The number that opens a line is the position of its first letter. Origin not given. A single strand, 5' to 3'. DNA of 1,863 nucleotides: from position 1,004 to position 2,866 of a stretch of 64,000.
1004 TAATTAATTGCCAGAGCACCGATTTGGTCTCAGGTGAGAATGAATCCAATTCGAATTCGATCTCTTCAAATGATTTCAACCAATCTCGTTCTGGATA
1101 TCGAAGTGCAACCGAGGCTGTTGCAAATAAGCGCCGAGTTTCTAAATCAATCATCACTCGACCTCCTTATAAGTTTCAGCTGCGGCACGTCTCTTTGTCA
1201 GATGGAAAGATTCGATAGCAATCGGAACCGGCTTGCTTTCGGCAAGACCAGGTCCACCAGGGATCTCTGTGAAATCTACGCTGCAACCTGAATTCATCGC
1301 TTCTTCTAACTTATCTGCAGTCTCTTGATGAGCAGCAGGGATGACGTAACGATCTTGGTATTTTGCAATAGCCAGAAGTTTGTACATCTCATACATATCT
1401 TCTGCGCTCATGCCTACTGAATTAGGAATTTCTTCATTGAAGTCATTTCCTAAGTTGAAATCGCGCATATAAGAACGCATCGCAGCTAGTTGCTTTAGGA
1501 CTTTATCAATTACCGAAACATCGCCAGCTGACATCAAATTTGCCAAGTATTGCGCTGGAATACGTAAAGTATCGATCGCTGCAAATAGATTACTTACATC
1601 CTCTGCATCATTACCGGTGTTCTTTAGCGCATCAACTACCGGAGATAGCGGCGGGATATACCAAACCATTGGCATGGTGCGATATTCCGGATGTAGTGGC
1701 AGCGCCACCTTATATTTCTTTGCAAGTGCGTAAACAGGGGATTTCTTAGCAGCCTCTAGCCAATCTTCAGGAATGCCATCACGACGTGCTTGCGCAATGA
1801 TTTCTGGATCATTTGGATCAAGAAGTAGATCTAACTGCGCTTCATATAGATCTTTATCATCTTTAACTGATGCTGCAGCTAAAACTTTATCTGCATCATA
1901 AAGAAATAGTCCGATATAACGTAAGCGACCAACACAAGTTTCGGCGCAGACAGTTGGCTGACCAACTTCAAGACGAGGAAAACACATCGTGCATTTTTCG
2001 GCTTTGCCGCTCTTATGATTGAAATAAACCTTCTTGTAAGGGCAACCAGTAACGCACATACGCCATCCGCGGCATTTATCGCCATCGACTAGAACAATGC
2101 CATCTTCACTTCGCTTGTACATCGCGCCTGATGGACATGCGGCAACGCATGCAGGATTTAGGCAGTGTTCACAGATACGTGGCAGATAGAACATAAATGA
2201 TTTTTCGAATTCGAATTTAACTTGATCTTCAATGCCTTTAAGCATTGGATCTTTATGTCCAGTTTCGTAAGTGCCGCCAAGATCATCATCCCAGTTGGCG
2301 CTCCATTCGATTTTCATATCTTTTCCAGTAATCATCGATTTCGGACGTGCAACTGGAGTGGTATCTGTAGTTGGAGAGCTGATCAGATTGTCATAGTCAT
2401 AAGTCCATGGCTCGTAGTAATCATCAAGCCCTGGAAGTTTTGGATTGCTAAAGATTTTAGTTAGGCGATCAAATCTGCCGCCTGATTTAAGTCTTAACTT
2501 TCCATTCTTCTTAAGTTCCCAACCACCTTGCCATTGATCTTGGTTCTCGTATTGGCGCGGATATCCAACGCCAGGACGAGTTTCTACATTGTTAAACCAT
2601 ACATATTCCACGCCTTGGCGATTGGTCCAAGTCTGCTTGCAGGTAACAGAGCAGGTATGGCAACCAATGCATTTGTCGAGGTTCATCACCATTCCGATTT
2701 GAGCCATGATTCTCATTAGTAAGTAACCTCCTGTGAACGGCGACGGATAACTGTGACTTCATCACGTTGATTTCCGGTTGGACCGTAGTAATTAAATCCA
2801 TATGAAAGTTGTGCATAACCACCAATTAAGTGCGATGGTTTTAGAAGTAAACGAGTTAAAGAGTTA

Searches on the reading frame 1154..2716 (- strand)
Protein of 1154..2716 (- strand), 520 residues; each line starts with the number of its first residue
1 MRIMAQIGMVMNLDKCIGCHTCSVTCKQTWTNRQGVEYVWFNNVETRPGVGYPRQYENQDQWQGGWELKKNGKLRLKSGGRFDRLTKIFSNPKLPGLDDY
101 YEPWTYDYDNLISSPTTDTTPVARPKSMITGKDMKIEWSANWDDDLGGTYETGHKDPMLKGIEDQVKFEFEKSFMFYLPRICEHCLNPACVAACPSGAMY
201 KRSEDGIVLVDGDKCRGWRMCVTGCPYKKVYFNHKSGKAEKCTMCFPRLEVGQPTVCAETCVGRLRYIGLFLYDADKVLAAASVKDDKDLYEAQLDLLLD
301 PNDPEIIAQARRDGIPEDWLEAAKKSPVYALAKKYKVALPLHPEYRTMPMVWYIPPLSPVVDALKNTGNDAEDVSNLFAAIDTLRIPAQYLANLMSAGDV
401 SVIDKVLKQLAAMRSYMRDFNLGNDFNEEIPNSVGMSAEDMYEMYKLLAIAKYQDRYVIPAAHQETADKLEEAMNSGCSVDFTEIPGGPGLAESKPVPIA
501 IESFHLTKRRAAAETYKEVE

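Call 42: search_protein_families(library=ncbifam, proteins=[window:1154-2716:-], max_evalue=0.00001)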
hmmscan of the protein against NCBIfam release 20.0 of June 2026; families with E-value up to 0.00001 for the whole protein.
window:1154-2716:- (520 aa): 18 families
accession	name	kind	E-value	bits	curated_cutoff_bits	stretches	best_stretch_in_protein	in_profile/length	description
TIGR01660.1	narH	equivalog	5.4e-234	777.1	524.05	1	1-484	1-481/492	nitrate reductase subunit beta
TIGR03478.1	DMSO_red_II_bet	subfamily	2.3e-89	299.5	480.7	3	163-275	112-223/321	DMSO reductase family type II enzyme, iron-sulfur subunit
NF042979.1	EthbenzDh_ebdB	equivalog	6.9e-68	229.1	740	2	6-271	20-242/354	ethylbenzene dehydrogenase subunit beta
TIGR02951.1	DMSO_dmsB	equivalog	3.6e-32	111.6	214.1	1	171-265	53-147/161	DMSO/selenate family reductase complex B subunit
NF011569.0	PRK14993.1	equivalog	2.8e-31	108.8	416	1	176-277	94-193/244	tetrathionate reductase subunit TtrB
NF045797.1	DsrO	equivalog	5.6e-27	94.7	200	1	175-265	96-197/235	sulfate reduction electron transfer complex DsrMKJOP subunit DsrO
NF041715.1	arsenate_red_ArrB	equivalog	8.3e-24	84.4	450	1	169-236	44-110/233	arsenate respiratory reductase iron-sulfur subunit ArrB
TIGR03149.1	cyt_nit_nrfC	equivalog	3.5e-23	82.1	377.6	1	170-302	82-212/225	cytochrome c nitrite reductase Fe-S protein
NF008134.0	PRK10882.1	equivalog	4.8e-23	81.7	263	1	167-261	99-198/329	hydrogenase 2 operon protein HybA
TIGR01582.1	FDH-beta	equivalog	7.9e-20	71.1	334.7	1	181-263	92-174/283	formate dehydrogenase subunit beta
NF045715.1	sulf_resp_HmcB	equivalog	7.8e-15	54.8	420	1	177-262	102-189/307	sulfate respiration complex iron-sulfur protein HmcB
NF045766.1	PhenlGlyoxDHPadI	equivalog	1.7e-14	53.5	700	1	180-267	53-135/443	NADH-dependent phenylglyoxylate dehydrogenase subunit beta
NF041782.1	mnquin_red_QrcC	equivalog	6.9e-14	52.1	400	1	170-234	53-120/239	menaquinone reductase iron-sulfur cluster-binding subunit QrcC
NF007382.0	PRK09898.1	equivalog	9.7e-13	48.1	213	1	176-245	117-186/208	ferredoxin-like protein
NF038355.1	FDH3_beta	equivalog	1.4e-11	44.8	240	1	181-246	53-122/180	formate dehydrogenase FDH3 subunit beta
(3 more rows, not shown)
